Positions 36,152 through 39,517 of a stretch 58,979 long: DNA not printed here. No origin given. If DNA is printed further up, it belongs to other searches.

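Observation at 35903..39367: HIT protein plus 1021-aa MazG-PLD-DExH helicase fusion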

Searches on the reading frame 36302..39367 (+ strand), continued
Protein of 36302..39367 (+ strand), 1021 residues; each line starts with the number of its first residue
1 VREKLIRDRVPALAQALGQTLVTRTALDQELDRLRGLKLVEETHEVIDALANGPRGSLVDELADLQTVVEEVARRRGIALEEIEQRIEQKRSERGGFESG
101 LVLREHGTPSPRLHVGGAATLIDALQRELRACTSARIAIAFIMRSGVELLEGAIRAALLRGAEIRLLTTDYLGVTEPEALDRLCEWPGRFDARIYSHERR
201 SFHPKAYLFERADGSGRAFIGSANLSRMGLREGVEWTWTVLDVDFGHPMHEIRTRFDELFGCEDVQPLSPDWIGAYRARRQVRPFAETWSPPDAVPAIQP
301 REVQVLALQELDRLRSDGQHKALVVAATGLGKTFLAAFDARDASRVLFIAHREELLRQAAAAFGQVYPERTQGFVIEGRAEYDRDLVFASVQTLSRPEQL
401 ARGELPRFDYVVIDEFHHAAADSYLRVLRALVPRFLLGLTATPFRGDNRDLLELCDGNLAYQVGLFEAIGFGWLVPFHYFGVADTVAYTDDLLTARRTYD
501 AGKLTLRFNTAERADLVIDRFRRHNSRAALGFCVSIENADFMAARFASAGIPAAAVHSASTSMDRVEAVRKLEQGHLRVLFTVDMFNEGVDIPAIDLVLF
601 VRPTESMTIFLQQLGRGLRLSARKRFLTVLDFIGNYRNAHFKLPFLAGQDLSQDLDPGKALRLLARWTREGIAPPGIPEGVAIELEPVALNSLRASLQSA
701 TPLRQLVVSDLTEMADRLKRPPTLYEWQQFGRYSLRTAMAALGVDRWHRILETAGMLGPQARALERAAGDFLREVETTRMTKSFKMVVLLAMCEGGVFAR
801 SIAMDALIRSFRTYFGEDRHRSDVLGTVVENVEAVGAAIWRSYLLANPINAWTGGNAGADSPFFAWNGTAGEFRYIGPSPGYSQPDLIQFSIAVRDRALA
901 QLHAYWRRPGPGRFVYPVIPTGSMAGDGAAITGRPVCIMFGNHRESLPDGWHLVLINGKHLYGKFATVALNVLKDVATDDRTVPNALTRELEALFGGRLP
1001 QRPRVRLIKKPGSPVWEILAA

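Call 40: predict_structure(alignment_id=A2)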
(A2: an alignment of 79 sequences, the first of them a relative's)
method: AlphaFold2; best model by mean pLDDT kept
length: 1021 residues; sequences in the alignment: 79
mean_pLDDT: 87.0   pTM: 0.79
mean pLDDT of the five models: 87.0, 86.1, 86.1, 83.7, 81.7
residues with pLDDT >= 90: 514; 70-90: 426; 50-70: 64; < 50: 17
segments of 3 or more residues with pLDDT < 50: 104-108, 286-293
pLDDT, mean of each block of 10 residues (from residue 1): 80 88 84 86 87 87 93 88 89 82 56 69 89 94 93 95 95 90 93 89 89 85 88 80 82 93 95 93 53 64 85 86 79 91 93 90 93 94 96 94 92 87 90 92 58 83 80 88 88 83 93 96 93 94 97 91 88 94 72 88 76 79 91 78 83 75 89 84 88 76 83 91 91 86 94 95 95 94 94 90 90 89 90 88 96 90 94 93 89 96 77 82 59 82 85 95 94 94 94 90 87 89 81
secondary structure, 60 per line:
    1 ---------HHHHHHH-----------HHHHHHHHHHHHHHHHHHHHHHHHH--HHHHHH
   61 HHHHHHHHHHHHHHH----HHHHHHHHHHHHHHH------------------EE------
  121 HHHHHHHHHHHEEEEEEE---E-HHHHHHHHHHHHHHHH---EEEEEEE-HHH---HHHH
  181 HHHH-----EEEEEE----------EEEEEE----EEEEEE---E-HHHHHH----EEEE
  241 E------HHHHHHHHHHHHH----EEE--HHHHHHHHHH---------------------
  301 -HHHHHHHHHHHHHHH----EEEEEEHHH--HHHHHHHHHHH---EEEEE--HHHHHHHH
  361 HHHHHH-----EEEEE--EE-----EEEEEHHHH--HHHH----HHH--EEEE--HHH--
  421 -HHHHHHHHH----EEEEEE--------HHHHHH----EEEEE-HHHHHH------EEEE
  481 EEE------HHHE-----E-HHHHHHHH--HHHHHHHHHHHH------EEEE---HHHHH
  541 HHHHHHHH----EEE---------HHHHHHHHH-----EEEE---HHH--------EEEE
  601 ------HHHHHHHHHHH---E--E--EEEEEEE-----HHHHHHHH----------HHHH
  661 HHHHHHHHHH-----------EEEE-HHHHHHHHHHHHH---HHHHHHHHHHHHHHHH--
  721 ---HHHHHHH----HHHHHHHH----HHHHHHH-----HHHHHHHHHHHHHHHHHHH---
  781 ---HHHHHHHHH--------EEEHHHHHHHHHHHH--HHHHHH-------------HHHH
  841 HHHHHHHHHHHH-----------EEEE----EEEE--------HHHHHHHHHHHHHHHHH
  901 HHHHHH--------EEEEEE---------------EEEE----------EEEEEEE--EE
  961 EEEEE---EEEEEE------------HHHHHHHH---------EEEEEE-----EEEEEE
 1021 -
elements in order (helices of 4 or more, strands of 3 or more residues): H10-16 H28-52 H55-75 H80-94 H121-131 E132-138 H144-159 E163-169 H177-184 E190-195 E206-211 E216-221 H227-232 E237-241 H248-260 E265-267 H270-279 H302-316 E321-326 H332-342 E346-350 H353-366 E372-376 E386-390 H391-394 H397-400 E410-413 H422-430 E435-440 H449-454 E459-463 H465-470 E477-483 H501-508 H511-522 E529-532 H536-548 E553-555 H565-573 E579-582 E597-600 H607-617 E627-633 H639-646 H657-670 E682-685 H687-699 H703-718 H724-730 H735-742 H747-753 H759-777 H784-792 E801-803 H804-815 H818-823 H837-852 E864-867 E872-875 H884-906 E915-920 E936-939 E950-956 E959-965 E969-974 H987-994 E1004-1009 E1015-1020

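Call 45: fold_search(model_id=the predicted structure, library=pdb)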
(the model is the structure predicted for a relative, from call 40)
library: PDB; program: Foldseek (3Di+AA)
matches with E <= 10: 1673; with E <= 0.001: 827
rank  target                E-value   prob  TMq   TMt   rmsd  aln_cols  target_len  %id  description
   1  7clg_B                5.8e-41  1.00  0.34  0.41  23.0       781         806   26  Crystal structure of the ATP-dependent restriction endonuclease SauUSI (released 2021-01-20)
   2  7clg_A                1.2e-40  1.00  0.35  0.41  23.4       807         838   25  Crystal structure of the ATP-dependent restriction endonuclease SauUSI (released 2021-01-20)
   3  8h5y_B                1.4e-17  1.00  0.27  0.45   5.0       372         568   25  Crystal structure of RadD- ADP complex (released 2023-10-18)
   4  8h5y_A                3.5e-16  1.00  0.27  0.46   5.1       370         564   25  Crystal structure of RadD- ADP complex (released 2023-10-18)
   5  7r7j_A                5.7e-16  1.00  0.27  0.46   4.6       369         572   26  Crystal structure of RadD with ADP (released 2022-04-13)
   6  7r7j_B                6.3e-16  1.00  0.27  0.45   5.0       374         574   25  Crystal structure of RadD with ADP (released 2022-04-13)
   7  8h5z_B                1.1e-15  1.00  0.27  0.47   5.0       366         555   26  Crystal structure of RadD/ATP analogue complex (released 2023-10-18)
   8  6jde_B                1.2e-15  1.00  0.27  0.45   5.2       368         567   26  crystal structure of a DNA repair protein (released 2019-06-26)
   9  6jde_A                1.8e-15  1.00  0.26  0.45   5.1       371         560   25  crystal structure of a DNA repair protein (released 2019-06-26)
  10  8h5z_A                3.1e-15  1.00  0.27  0.46   5.0       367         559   26  Crystal structure of RadD/ATP analogue complex (released 2023-10-18)
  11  4xqk_B                2.4e-14  1.00  0.28  0.20  16.0       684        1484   15  ATP-dependent Type ISP restriction-modification enzyme LlaBIII bound to DNA (released 2015-09-16)
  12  3h1t                  8.0e-14  1.00  0.28  0.53  13.3       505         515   21  The fragment structure of a putative HsdR subunit of a type I restriction enzyme from Vibrio vulnificus YJ016 (released 2009-10-20)
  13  6p4w_A                1.0e-13  1.00  0.21  0.42   8.6       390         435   18  XPB helicase in a complex with truncated Bax1 from Sulfurisphaera tokodaii at 2.96 Angstrom resolution (released 2020-06-03)
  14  5tnu_A                1.0e-13  1.00  0.16  0.34  20.5       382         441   19  S. tokodaii XPB II crystal structure at 3.0 Angstrom resolution (released 2017-11-01)
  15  6p4f_C                1.6e-13  1.00  0.27  0.59   4.7       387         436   19  Crystal structure of the XPB-Bax1-forked DNA ternary complex (released 2020-06-17)
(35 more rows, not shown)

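Call 73: find_encoding_contigs(protein=P0086, flank=3000, max_places=1)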
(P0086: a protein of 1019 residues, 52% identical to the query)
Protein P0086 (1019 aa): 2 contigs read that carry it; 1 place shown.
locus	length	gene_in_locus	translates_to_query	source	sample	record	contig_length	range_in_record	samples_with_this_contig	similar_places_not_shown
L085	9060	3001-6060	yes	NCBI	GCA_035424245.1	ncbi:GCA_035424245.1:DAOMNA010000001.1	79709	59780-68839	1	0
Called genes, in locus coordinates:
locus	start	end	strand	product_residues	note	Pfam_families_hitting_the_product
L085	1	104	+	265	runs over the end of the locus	PF00378:ECH_1, PF16113:ECH_2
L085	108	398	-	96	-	PF05016:ParE_toxin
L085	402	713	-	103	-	-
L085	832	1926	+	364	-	PF01242:PTPS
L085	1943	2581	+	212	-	PF04055:Radical_SAM (weak)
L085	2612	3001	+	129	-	PF11969:DcpS_C, PF01230:HIT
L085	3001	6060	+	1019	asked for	PF13091:PLDc_2, PF00270:DEAD (weak), PF04851:ResIII, PF00271:Helicase_C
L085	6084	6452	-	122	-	-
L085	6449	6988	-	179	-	-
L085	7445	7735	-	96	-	-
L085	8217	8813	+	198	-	PF18475:PIN7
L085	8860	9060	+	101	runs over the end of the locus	-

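Call 74: find_encoding_contigs(protein=P0105, flank=3000, max_places=1)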
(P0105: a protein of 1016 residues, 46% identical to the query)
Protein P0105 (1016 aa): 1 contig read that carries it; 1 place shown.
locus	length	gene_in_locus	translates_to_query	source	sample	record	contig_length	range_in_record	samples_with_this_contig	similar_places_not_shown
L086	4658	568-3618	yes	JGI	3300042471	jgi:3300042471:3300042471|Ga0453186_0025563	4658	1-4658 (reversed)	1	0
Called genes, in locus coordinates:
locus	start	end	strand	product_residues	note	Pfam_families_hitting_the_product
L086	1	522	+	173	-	?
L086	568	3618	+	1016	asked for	PF01503:PRA-PH (weak), PF03819:MazG (weak), PF13091:PLDc_2, PF00270:DEAD, PF04851:ResIII, PF00271:Helicase_C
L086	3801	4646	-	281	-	PF09848:SLFN-g3_helicase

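Call 75: find_encoding_contigs(protein=P0090, flank=3000, max_places=1)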
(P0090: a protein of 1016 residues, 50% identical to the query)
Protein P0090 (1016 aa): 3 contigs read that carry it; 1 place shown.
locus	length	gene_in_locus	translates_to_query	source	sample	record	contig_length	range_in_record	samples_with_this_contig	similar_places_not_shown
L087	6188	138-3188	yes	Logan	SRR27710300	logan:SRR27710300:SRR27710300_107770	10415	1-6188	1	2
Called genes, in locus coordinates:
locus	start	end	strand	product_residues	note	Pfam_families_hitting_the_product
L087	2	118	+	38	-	?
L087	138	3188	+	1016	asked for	PF03819:MazG (weak), PF04851:ResIII, PF00271:Helicase_C, PF18780:HNH_repeat (weak)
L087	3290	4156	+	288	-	PF13020:NOV_C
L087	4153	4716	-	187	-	PF05706:CDKN3 (weak), PF22785:Tc-R-P, PF22784:PTP-SAK, PF00782:DSPc (weak)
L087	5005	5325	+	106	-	PF01381:HTH_3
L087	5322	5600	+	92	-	PF08681:TacA1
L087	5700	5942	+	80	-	-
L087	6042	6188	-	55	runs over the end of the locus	-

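Call 81: search_protein_families(library=pfam, proteins=[L083:9241-10170:-], max_evalue=0.05)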
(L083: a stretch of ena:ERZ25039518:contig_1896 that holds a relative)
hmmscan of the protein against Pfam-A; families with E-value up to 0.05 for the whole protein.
L083:9241-10170:- (309 aa): 1 family
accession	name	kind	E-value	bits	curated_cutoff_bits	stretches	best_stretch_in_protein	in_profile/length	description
PF13391.12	HNH_2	-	2.2e-13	50.3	21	1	205-253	1-65/66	HNH endonuclease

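Call 89: search_solved_structures(query=L034:5264-6028:+, max_evalue=0.001)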
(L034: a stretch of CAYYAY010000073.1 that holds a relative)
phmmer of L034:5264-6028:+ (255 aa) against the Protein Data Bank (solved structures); distinct sequences matched with E-value up to 0.001: 22.
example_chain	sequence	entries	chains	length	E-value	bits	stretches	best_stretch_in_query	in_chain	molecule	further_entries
3e23_A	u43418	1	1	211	9.1e-33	116.8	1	52-202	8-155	uncharacterized protein RPA2492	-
7pd7_A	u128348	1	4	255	7.8e-11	44.9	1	91-183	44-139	Methyltransferase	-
6uv6_A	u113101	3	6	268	5.8e-08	35.5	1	80-188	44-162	D-glucose O-methyltransferase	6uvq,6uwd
9icz_A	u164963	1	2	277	4.8e-07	32.5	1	92-203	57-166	S-adenosylmethionine (SAM)-dependent methyltransferase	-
5ufm_A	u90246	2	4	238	6.4e-07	32.1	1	39-215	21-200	Methyltransferase domain protein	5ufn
2i6g_A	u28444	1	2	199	1.6e-06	30.8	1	87-183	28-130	Putative methyltransferase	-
7wzg_A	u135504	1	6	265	1.9e-06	30.5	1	77-186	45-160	Cypemycin N-terminal methyltransferase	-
3ou2_A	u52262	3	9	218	2.3e-06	30.2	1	57-184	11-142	SAM-dependent methyltransferase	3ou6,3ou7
4nec_A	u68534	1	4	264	2.5e-06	30.1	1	86-207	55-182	Putative SAM-dependent methyltransferase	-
3bus_A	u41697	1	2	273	2.8e-06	30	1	91-185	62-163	Methyltransferase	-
4pne_A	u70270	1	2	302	3.8e-06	29.5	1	92-186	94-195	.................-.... protein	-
5gm1_A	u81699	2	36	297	4e-06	29.4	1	89-185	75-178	O-methylransferase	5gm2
3sm3_A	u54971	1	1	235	2.2e-05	27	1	81-186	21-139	SAM-dependent methyltransferases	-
2xva_A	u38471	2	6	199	4e-05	26.2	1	91-183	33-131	TELLURITE RESISTANCE PROTEIN TEHB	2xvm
1wzn_A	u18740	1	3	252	4.2e-05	26.1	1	92-189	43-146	SAM-dependent methyltransferase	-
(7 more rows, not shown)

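Call 97: search_solved_structures(query=L083:8870-9244:-, max_evalue=0.001)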
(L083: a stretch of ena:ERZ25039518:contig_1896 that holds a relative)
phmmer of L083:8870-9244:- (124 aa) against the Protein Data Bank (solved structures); distinct sequences matched with E-value up to 0.001: 8.
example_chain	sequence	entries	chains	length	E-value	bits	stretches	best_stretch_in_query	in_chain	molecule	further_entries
6sqw_A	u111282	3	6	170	8.1e-27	97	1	10-123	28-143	dCTP pyrophosphatase 1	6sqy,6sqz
2a3q_A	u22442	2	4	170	9e-27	96.9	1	10-123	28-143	hypothetical protein | Protein RS21-C6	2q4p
7mu5_A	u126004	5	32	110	2.6e-22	82.5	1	11-110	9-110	dCTP pyrophosphatase 1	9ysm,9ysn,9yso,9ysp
4qgp_A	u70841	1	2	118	3.6e-22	82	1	9-113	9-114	pyrophosphatase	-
2oie_A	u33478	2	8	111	1.1e-20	77.3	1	10-105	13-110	RS21-C6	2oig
4dk4_A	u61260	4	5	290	5e-05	26.8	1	12-89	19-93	Deoxyuridine triphosphatase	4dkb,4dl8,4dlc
4dk2_A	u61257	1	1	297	5.5e-05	26.6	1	12-89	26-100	Deoxyuridine triphosphatase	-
1ogk_A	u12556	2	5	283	0.00038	23.9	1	6-83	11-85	DEOXYURIDINE TRIPHOSPHATASE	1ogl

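Call 101: search_dna_similar(query=window:36302-39367:+, collection=plasmids, mode=protein, max_rows=12)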
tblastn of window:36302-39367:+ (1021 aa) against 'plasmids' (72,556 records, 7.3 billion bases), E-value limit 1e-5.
Records with a match: 602; places in all: 637; records where one place covers at least 80% of the query: 0.
Best place of each record, by identity: <60% 602.
By first word of the organism name: Acinetobacter 166; Klebsiella 60; Pseudomonas 27; Nostoc 16; Escherichia 14; Salmonella 14; Lactiplantibacillus 12; Cronobacter 9; Vibrio 8; Piscirickettsia 8; and 144 more.
By predicted mobility (MOB-suite, as given by PLSDB): non-mobilizable 346; mobilizable 185; conjugative 71.
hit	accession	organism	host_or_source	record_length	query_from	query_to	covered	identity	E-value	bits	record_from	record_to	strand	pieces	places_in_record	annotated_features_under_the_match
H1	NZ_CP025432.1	Paracoccus zhejiangensis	single cell,sludge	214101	101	781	67%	40.0%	3e-117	405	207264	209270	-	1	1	DUF3427 domain-containing protein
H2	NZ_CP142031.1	Pseudoalteromonas sp. CuT4-3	whole organism,deep-sea sediment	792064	110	869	74%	34.9%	5e-121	417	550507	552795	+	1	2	DEAD/DEAH box helicase family protein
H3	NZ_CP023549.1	Rhodobacter sp. CZR27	cell culture,paddy soil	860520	92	637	53%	43.8%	2e-112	391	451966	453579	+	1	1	DUF3427 domain-containing protein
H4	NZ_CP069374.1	Neotabrizicola shimadae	microbial biofilm,biofilm, Nakabusa ...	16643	112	638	52%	45.4%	5e-118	407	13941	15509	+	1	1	DUF3427 domain-containing protein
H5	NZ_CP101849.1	Xanthomonas oryzae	Oryza sativa,High altitude japonica ...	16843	73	734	64%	33.8%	3e-76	334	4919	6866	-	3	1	record has no annotation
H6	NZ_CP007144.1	Hymenobacter swuensis DY53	-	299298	125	701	57%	37.9%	2e-87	317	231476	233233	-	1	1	DEAD/DEAH box helicase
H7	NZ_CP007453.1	Peptoclostridium acidaminophilum DSM 3953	black mud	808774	98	711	60%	34.6%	2e-90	325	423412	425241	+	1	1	DEAD/DEAH box helicase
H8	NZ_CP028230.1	Lactiplantibacillus plantarum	cell culture,young radish kimchi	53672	78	731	64%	32.2%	3e-85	310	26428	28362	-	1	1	DEAD/DEAH box helicase | (deoxy)nucleoside triphosphate pyrophosphohydrolase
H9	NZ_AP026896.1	Aeromonas caviae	Microbe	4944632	121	620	49%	42.0%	4e-97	346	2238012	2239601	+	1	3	none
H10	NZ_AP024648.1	Arthrobacter sp. StoSoilB13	-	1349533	125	698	56%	36.2%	1e-82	302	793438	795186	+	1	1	record has no annotation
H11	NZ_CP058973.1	Pseudoalteromonas sp. JSTW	cell culture,marine sediment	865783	107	718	60%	33.5%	3e-84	307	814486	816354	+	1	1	DEAD/DEAH box helicase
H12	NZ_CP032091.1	Pseudoalteromonas donghaensis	cell culture,seawater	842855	107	718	60%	33.4%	1e-83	305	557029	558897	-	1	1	DEAD/DEAH box helicase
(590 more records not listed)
